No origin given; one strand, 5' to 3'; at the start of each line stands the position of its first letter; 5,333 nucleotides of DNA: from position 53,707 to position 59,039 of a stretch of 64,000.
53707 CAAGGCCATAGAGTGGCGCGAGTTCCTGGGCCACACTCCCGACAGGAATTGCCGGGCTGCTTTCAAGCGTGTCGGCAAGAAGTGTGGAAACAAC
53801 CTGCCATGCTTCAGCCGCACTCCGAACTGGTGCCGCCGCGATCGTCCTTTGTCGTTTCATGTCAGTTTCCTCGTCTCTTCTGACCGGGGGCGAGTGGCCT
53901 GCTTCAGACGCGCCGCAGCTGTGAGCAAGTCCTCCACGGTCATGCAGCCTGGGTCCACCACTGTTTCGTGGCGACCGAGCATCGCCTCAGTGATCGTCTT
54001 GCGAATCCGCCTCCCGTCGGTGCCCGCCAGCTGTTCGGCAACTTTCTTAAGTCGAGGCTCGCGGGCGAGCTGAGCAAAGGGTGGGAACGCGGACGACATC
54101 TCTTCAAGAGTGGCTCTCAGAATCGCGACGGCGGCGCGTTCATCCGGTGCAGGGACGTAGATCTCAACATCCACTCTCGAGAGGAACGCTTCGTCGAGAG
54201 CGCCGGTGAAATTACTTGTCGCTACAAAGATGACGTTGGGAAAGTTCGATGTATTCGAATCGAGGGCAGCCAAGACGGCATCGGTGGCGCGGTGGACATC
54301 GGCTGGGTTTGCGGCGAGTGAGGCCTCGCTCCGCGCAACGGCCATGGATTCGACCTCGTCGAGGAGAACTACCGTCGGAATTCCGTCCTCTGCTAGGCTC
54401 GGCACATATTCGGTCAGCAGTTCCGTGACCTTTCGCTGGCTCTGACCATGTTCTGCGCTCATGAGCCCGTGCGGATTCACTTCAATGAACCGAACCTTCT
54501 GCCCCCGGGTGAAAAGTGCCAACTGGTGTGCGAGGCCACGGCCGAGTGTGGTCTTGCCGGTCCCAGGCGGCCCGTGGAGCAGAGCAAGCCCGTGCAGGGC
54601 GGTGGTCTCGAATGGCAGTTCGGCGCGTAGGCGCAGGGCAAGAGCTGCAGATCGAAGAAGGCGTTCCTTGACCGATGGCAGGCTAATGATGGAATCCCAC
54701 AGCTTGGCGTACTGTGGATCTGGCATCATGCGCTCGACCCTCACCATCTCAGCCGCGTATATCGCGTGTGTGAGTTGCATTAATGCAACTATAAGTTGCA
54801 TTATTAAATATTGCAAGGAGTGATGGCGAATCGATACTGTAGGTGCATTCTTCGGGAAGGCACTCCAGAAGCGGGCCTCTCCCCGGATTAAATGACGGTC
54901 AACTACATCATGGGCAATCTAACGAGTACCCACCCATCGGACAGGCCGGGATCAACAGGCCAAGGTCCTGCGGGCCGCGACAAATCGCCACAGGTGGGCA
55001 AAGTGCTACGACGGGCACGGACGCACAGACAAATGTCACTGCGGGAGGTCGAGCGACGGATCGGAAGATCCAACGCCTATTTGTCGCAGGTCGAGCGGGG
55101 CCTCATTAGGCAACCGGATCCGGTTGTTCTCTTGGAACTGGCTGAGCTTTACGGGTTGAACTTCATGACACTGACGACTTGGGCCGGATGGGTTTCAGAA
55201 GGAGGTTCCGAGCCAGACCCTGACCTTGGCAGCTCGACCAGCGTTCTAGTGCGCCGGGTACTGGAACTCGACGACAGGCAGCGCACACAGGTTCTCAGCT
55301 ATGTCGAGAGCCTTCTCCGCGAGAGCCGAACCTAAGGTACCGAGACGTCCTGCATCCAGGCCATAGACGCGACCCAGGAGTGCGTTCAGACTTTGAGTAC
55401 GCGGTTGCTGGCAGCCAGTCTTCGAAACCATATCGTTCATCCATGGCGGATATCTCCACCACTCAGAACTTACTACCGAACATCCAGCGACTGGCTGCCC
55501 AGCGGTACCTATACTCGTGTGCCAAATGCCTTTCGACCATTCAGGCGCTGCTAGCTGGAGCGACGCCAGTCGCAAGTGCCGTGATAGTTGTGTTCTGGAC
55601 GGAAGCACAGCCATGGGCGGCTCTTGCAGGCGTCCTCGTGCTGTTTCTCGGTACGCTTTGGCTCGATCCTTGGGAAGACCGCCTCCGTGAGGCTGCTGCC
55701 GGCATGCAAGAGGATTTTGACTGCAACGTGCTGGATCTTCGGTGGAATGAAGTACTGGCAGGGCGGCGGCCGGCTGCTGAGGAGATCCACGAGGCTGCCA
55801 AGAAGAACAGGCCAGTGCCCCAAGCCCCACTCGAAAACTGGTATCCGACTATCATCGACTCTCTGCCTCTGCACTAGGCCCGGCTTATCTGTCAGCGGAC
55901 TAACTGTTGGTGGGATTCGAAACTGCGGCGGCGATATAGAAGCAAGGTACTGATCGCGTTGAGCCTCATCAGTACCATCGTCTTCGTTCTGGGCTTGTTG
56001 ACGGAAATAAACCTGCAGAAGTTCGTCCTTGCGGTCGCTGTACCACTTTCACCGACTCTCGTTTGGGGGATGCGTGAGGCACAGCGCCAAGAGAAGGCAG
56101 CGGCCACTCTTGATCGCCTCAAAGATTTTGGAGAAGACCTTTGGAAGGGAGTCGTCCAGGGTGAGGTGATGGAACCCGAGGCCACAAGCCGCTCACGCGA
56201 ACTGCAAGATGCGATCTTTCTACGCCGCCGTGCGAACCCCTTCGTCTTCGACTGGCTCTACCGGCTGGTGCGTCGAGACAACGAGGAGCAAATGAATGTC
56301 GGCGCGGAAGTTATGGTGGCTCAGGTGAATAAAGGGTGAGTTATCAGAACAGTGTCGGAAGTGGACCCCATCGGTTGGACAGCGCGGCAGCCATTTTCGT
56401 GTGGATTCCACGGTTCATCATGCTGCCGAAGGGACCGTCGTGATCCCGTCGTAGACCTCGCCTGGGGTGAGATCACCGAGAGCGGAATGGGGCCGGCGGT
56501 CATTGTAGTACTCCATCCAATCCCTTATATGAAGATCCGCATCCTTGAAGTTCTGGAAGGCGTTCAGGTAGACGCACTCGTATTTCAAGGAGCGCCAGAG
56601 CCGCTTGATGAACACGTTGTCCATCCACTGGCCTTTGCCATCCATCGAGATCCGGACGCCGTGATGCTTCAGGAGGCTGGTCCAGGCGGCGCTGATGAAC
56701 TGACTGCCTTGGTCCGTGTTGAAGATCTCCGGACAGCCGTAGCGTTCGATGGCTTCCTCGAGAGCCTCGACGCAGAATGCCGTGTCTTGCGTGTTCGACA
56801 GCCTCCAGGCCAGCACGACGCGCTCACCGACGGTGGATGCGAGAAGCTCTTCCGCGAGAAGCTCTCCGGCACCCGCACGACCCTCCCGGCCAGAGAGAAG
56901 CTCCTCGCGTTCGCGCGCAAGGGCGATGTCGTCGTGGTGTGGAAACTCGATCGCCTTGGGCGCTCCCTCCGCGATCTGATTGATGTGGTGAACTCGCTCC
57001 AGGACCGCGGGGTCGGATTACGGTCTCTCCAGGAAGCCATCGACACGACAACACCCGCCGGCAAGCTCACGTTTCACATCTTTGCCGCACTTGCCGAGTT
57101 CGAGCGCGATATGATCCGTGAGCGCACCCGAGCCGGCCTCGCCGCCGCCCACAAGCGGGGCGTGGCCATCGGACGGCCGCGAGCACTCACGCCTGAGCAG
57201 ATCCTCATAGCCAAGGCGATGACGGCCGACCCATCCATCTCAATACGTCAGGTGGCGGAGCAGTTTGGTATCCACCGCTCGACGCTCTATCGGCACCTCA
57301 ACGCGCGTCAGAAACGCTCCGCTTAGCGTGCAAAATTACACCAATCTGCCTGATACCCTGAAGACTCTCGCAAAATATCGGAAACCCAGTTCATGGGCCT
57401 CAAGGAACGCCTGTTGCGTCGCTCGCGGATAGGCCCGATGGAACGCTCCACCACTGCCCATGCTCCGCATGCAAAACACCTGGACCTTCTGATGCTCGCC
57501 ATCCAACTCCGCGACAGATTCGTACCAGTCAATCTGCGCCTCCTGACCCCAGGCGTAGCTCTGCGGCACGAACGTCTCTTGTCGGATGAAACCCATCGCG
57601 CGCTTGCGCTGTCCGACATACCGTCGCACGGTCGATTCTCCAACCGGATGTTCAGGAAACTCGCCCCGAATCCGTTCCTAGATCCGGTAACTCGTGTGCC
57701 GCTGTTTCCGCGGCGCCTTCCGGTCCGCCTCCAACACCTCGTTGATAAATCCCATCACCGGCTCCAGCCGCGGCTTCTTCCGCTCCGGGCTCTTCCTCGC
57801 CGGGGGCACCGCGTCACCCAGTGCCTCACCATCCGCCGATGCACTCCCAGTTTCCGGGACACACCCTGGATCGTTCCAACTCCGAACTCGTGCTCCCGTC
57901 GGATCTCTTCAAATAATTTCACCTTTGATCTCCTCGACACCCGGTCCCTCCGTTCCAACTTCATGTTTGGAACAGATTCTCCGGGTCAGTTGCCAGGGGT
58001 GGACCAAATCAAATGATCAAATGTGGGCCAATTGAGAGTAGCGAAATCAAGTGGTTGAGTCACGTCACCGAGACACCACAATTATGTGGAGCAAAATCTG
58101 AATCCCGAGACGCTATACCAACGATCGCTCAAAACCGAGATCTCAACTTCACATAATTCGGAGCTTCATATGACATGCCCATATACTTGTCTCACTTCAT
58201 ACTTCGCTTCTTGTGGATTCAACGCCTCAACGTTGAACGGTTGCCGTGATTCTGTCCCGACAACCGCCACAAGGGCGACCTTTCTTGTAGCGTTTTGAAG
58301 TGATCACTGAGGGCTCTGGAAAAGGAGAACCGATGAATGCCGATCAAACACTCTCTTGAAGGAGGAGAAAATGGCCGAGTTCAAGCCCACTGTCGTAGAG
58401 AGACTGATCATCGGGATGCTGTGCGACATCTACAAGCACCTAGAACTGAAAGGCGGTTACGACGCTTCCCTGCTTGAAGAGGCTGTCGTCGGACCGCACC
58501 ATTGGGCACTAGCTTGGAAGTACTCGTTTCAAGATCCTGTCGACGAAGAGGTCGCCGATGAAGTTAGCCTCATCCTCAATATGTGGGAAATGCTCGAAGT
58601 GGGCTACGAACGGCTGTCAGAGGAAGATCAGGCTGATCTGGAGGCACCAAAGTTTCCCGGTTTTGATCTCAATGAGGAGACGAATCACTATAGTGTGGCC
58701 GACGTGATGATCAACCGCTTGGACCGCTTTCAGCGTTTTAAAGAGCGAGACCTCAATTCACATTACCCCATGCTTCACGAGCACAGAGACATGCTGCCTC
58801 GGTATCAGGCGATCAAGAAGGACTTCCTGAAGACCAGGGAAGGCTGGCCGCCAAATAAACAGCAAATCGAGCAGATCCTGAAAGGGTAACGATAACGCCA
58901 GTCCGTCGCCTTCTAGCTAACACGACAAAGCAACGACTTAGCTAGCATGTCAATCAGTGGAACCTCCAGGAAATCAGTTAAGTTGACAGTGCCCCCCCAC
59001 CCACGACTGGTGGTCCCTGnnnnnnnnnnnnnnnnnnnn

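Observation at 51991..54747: TRIP13-like / unknown / HORMA-like / CD-NTase operon: type III CBASS content in a non-canonical order with an unassigned subunit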

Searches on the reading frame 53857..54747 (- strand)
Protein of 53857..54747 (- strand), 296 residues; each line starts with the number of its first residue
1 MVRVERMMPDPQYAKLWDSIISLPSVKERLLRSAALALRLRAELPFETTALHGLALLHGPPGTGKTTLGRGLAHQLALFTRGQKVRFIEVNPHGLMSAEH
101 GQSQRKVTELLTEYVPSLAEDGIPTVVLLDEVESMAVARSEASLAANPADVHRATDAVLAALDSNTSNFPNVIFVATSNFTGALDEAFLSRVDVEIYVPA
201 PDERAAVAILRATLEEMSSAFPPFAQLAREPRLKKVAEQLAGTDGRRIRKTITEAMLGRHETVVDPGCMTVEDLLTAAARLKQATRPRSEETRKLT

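Call 3: search_protein_families(library=pfam, proteins=[window:53857-54747:-], max_evalue=0.1)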
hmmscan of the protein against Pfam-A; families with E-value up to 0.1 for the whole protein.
window:53857-54747:- (296 aa): 28 families (the best 25 are shown)
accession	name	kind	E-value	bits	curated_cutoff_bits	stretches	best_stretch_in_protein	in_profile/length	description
PF00004.35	AAA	-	6.8e-24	85.2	21.2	1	56-199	2-130/131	ATPase family associated with various cellular activities (AAA)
PF13191.12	AAA_16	-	1.8e-06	29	32.6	1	53-77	25-49/167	AAA ATPase domain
PF13401.12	AAA_22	-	1.5e-05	25.7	27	1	53-98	6-61/130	AAA domain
PF07724.20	AAA_2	-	3.5e-05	24.3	27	1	56-184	7-129/166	AAA domain (Cdc48 subfamily)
PF07728.20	AAA_5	-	0.00014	22.3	22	1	56-191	3-138/139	AAA domain (dynein-related subfamily)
PF13481.12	AAA_25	-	0.00021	21.4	27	1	51-151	32-131/195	AAA domain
PF13671.12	AAA_33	-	0.00033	21.4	27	1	54-127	1-75/143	AAA domain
PF13238.12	AAA_18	-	0.00036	21.4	29.4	1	56-113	2-57/128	AAA domain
PF13086.12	AAA_11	-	0.00045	20.5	27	1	53-83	18-43/257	AAA domain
PF01695.23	IstB_IS21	-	0.00052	20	24.1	1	56-135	96-165/238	IstB-like ATP binding protein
PF13614.12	AAA_31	-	0.00062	20.2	27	1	62-154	12-100/177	AAA domain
PF13604.12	AAA_30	-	0.0013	18.9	27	1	52-132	18-97/191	AAA domain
PF20720.3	nSTAND3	-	0.0014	18.8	27.2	1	52-83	17-46/155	Novel STAND NTPase 3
PF01656.29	CbiA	-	0.0016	18.8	25.4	1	62-183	9-86/125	CobQ/CobB/MinD/ParA nucleotide binding domain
PF19792.4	DUF6276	-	0.0029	18.2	27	1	99-158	42-99/128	Family of unknown function (DUF6276)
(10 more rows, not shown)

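Call 4: search_protein_families(library=padloc, proteins=[window:53857-54747:-], max_evalue=0.1)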
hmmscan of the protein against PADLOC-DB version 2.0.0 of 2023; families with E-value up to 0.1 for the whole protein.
window:53857-54747:- (296 aa): 11 families
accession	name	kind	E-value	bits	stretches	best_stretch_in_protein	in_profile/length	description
PDLC00915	TRIP13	-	1e-113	377.7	1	2-286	13-296/302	TRIP13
PDLC02196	IetA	-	3.6e-17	60.8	1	22-285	92-325/374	-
PDLC02195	IetA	-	1.3e-12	45.7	1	55-245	140-305/395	-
PDLC04232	IetA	-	1.5e-12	45.6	1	56-220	120-265/330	-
PDLC00914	TRIP13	-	1.6e-09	35.7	1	52-226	71-243/302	TRIP13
PDLC04140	mad8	-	8.2e-07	26.8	1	52-186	27-109/314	mads_8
PDLC04231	IetA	-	1.1e-05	23.4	1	55-202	120-248/262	-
PDLC03921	MkoA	-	0.00074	15.3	1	53-76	1043-1066/1607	-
PDLC03920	MkoA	-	0.00083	15.7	1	52-75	631-654/1112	-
PDLC03838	DolB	-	0.011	13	0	170-256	268-363/375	-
PDLC03924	MkoC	-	0.043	9.9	1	58-68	272-282/1136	-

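Call 10: search_solved_structures(query=window:53857-54747:-, max_evalue=0.00001)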
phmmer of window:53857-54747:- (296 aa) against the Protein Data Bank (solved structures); distinct sequences matched with E-value up to 0.00001: 227 (the best 60 are shown).
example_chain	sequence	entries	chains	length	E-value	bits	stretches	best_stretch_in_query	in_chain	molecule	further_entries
6lk0_A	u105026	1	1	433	7.1e-29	104.4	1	7-219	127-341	Pachytene checkpoint protein 2 homolog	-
5vq9_D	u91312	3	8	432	1.8e-28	103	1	7-219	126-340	Pachytene checkpoint protein 2 homolog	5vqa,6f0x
7l9p_A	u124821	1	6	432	1.8e-28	103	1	7-219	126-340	Pachytene checkpoint protein 2 homolog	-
5wc2_A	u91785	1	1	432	4.8e-28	101.7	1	7-219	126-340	Pachytene checkpoint protein 2 homolog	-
6oaa_B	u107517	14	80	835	1.7e-27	99.9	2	16-216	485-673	Cell division control protein 48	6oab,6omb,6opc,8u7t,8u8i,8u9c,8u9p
8dar_A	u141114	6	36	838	1.7e-27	99.9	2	16-216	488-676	Cell division control protein 48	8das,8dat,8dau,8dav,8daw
6oa9_A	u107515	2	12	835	4.4e-27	98.5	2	16-216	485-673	Cell division control protein 48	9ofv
4xgu_A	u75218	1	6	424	5.6e-27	98.2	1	8-218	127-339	Putative pachytene checkpoint protein 2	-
5vc7_A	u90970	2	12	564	8.5e-27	97.6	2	55-215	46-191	VCP-like ATPase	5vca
5g4g_A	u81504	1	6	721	2e-26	96.3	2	55-215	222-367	VCP-LIKE ATPASE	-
5g4f_A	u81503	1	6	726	2.1e-26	96.3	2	55-215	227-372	VCP-LIKE ATPASE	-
6chs_H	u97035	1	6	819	5.2e-26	95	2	17-217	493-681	Putative cell division control protein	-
7wub_C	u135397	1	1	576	6.2e-25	91.5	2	16-220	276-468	Transitional endoplasmic reticulum ATPase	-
7wub_D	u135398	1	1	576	8.3e-25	91.1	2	16-218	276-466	Transitional endoplasmic reticulum ATPase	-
6mck_A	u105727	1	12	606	1e-24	90.7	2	16-218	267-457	Transitional endoplasmic reticulum ATPase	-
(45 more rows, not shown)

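Call 50: search_protein_families(library=ncbifam, proteins=[window:53857-54747:-], max_evalue=0.001)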
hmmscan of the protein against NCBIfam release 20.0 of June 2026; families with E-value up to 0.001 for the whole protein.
window:53857-54747:- (296 aa): 15 families
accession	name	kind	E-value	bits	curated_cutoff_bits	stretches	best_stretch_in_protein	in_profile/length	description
NF003069.1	PRK03992.1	subfamily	6.8e-20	71.5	500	1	56-284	169-375/379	proteasome-activating nucleotidase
TIGR01242.2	TIGR01242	subfamily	3.6e-18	65.7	500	1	56-284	152-358/362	proteasome-activating nucleotidase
TIGR01243.1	CDC48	subfamily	1.4e-17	63.3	802.65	1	17-264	452-677/733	CDC48 family AAA ATPase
NF042959.1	IteA_antiphage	equivalog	2.5e-16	59.8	510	1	22-285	95-328/367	anti-phage ATPase IteA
TIGR03689.1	pup_AAA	equivalog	3.5e-15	55.7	504.75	1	55-216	219-380/512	proteasome ATPase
NF047747.1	PrtsmActNtasePan2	equivalog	9.9e-15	54.7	700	1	55-256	188-369/397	proteasome-activating nucleotidase Pan2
NF047748.1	PrtsmActNtasePan1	equivalog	4.1e-14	52.4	750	1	55-290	185-398/405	proteasome-activating nucleotidase Pan1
NF041006.2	cell_div_CdvC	equivalog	1.1e-13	50.9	650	1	18-255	103-318/370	cell division protein CdvC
TIGR01241.2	FtsH_fam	equivalog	2.6e-09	36.4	600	1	55-257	198-380/598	ATP-dependent zinc metalloprotease FtsH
TIGR03922.1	T7SS_EccA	equivalog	8.6e-09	34.5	466.65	1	21-165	279-413/557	type VII secretion AAA-ATPase EccA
TIGR02881.1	spore_V_K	equivalog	1.1e-06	27.9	422.95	1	38-275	30-254/261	stage V sporulation protein K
NF008004.0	PRK10733.1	equivalog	1.1e-05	23.6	1008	1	56-214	189-335/644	ATP-dependent zinc metalloprotease FtsH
NF038214.1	IS21_help_AAA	equivalog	4e-05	23.4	200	1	56-142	94-170/232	IS21-like element helper ATPase IstB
TIGR02880.1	cbbX_cfxQ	equivalog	7e-05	22.2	459.25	1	16-111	20-117/284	CbbX protein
NF003229.0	PRK04195.1-5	equivalog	0.00066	18.5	280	0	55-137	47-117/413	replication factor C large subunit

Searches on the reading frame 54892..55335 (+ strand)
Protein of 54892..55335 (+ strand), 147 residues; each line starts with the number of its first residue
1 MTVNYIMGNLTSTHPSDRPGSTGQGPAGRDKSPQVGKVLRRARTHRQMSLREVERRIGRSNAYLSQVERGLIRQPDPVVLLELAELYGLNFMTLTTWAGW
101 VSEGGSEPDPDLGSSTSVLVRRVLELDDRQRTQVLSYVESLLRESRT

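Call 3: search_protein_families(library=pfam, proteins=[window:54892-55335:+], max_evalue=0.1)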
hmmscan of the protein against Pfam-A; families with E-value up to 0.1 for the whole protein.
window:54892-55335:+ (147 aa): 4 families
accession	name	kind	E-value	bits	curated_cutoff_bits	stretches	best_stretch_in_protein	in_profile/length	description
PF13560.12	HTH_31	-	1.8e-10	41.4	27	1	35-89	2-56/64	Helix-turn-helix domain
PF01381.28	HTH_3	-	2.4e-09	37.5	23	1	39-90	1-51/55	Helix-turn-helix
PF12844.13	HTH_19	-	9.2e-07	29.1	30.2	1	36-90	1-54/64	Helix-turn-helix domain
PF13413.12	HTH_25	-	0.018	15.3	24.6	1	39-70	2-33/62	Helix-turn-helix domain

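Call 4: search_protein_families(library=padloc, proteins=[window:54892-55335:+], max_evalue=0.1)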
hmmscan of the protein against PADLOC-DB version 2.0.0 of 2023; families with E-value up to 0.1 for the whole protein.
window:54892-55335:+ (147 aa): 8 families
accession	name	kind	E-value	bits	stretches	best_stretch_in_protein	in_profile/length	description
PDLC02926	HTH_VI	-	2e-06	26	1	35-94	2-60/92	-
PDLC04142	capH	-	0.00036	19.6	1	32-88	4-59/103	capH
PDLC03943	RmrA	-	0.0012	16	1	36-86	4-53/370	-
PDLC03947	RmrA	-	0.0012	15.8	1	34-90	11-66/383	-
PDLC03954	RmrA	-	0.003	14.6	1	36-92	12-67/380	-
PDLC03952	RmrA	-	0.003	14.4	1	37-86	25-73/395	-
PDLC03944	RmrA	-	0.0067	13.5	1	36-86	8-57/384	-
PDLC03951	RmrA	-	0.02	11.9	1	37-95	11-68/400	-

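Call 50: search_protein_families(library=ncbifam, proteins=[window:54892-55335:+], max_evalue=0.001)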
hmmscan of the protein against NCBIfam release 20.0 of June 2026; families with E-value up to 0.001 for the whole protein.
window:54892-55335:+ (147 aa): 1 family
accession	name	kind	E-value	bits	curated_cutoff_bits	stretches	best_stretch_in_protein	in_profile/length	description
NF041677.1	trans_regClgR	equivalog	9.8e-06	25.6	170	1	35-70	9-44/113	transcriptional regulator ClgR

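Call 69: search_solved_structures(query=window:54892-55335:+, max_evalue=0.01)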
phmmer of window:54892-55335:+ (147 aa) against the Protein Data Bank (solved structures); distinct sequences matched with E-value up to 0.01: 2.
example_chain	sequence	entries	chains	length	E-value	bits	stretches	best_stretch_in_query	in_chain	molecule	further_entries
9sf2_A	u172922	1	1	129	0.0014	21.8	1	34-89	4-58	Transcriptional regulator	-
5woq_A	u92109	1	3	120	0.0042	20.3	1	35-75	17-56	Transcriptional regulator ClgR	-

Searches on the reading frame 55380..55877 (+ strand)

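Call 3: search_protein_families(library=pfam, proteins=[window:55380-55877:+], max_evalue=0.1)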
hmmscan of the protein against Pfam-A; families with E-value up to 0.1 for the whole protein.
window:55380-55877:+ (165 aa): 1 family
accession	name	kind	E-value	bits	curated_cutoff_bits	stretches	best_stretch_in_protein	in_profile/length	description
PF18159.6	S_4TM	-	1.8e-39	136.3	26.9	1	24-164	2-143/291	SMODS-associating 4TM effector domain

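Call 4: search_protein_families(library=padloc, proteins=[window:55380-55877:+], max_evalue=0.1)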
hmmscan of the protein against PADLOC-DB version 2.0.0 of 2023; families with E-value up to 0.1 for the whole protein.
window:55380-55877:+ (165 aa): 9 families
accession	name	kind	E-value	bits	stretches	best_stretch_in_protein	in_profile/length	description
PDLC00721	Effector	-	1.6e-38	130.5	1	22-165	2-146/305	4TM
PDLC00716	Effector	-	5.4e-35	119.6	1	22-164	1-145/302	4TM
PDLC00715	Effector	-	2.5e-27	93.9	1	22-165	1-159/315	4TM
PDLC00725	Effector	-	1.7e-23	81.4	1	25-158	6-138/293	4TM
PDLC00718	Effector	-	4.3e-23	80.1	1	22-162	1-146/291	4TM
PDLC00722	Effector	-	7.2e-20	69.2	1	20-157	10-150/310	4TM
PDLC00723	Effector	-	4.4e-17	60.5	1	24-160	7-148/302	4TM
PDLC00717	Effector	-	2.9e-15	54.3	1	22-155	1-143/306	4TM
PDLC00720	Effector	-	8.5e-10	36.3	1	64-158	56-153/322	4TM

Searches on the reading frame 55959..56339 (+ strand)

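Call 3: search_protein_families(library=pfam, proteins=[window:55959-56339:+], max_evalue=0.1)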
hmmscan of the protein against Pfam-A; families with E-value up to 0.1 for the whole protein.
window:55959-56339:+ (126 aa): 1 family
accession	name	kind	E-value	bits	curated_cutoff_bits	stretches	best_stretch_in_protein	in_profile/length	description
PF18159.6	S_4TM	-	1.1e-29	104.2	26.9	1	2-117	174-289/291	SMODS-associating 4TM effector domain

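Call 4: search_protein_families(library=padloc, proteins=[window:55959-56339:+], max_evalue=0.1)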
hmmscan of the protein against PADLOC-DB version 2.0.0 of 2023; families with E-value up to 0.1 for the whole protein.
window:55959-56339:+ (126 aa): 9 families
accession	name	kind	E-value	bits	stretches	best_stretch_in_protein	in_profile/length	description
PDLC00721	Effector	-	1.9e-40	136.8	1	3-125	177-298/305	4TM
PDLC00715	Effector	-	4.2e-26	89.9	1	4-124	191-310/315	4TM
PDLC00716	Effector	-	4.6e-25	87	1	6-125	180-298/302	4TM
PDLC00722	Effector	-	3.5e-15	53.8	1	6-123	191-303/310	4TM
PDLC00723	Effector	-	2.5e-14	51.5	1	6-122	187-300/302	4TM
PDLC00718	Effector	-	1.1e-09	36.1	1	4-117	181-288/291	4TM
PDLC00725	Effector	-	1.7e-09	35.5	1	4-113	176-282/293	4TM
PDLC00720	Effector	-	4.6e-06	24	1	6-120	193-311/322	4TM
PDLC00717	Effector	-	1.7e-05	22.2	1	5-113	186-294/306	4TM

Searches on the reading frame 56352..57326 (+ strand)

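Call 65: search_protein_families(library=pfam, proteins=[window:56352-57326:+], max_evalue=0.001)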
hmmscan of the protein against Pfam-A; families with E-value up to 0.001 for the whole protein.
window:56352-57326:+ (324 aa): 5 families
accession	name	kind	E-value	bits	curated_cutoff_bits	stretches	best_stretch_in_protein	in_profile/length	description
PF00239.26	Resolvase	-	1e-36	126.6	23.3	1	152-271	17-144/145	Resolvase, N terminal domain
PF02796.21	HTH_7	-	6e-11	42.7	23.8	1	274-318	1-44/45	Helix-turn-helix domain of resolvase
PF13565.12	HTH_32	-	4.7e-05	24.3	33.7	1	258-316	12-73/73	Homeodomain-like domain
PF13384.12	HTH_23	-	0.00029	21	24.6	1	292-318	15-40/50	Homeodomain-like domain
PF09339.16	HTH_IclR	-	0.00078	19.6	22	0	291-317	14-40/52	IclR helix-turn-helix domain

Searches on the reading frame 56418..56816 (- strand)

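Call 65: search_protein_families(library=pfam, proteins=[window:56418-56816:-], max_evalue=0.001)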
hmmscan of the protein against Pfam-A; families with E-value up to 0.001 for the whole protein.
window:56418-56816:- (132 aa): 4 families
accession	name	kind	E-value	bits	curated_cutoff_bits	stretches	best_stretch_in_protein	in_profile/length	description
PF13683.12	rve_3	-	3.9e-20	71.8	26.5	1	52-118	1-67/67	Integrase core domain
PF00665.32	rve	-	5.2e-13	49.6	32.6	1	2-62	38-100/102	Integrase core domain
PF13333.12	rve_2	-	6.9e-09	36.2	22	1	74-119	4-49/56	Integrase core domain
PF24764.1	rva_4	-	2e-05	24.9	26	1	13-93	49-130/194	Integrase core domain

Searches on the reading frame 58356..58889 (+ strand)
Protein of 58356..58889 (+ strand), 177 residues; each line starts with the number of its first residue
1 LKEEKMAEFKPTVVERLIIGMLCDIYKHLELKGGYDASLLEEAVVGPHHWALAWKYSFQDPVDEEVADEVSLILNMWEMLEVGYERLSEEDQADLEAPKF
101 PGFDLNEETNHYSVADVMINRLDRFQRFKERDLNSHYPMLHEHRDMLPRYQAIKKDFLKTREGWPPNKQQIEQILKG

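Call 65: search_protein_families(library=pfam, proteins=[window:58356-58889:+], max_evalue=0.001)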
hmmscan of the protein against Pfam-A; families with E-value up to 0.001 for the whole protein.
window:58356-58889:+ (177 aa): 1 family
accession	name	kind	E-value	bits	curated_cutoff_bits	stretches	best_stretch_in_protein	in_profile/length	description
PF03887.19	YfbU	-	1.3e-19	71.3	25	1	13-158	5-154/166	YfbU domain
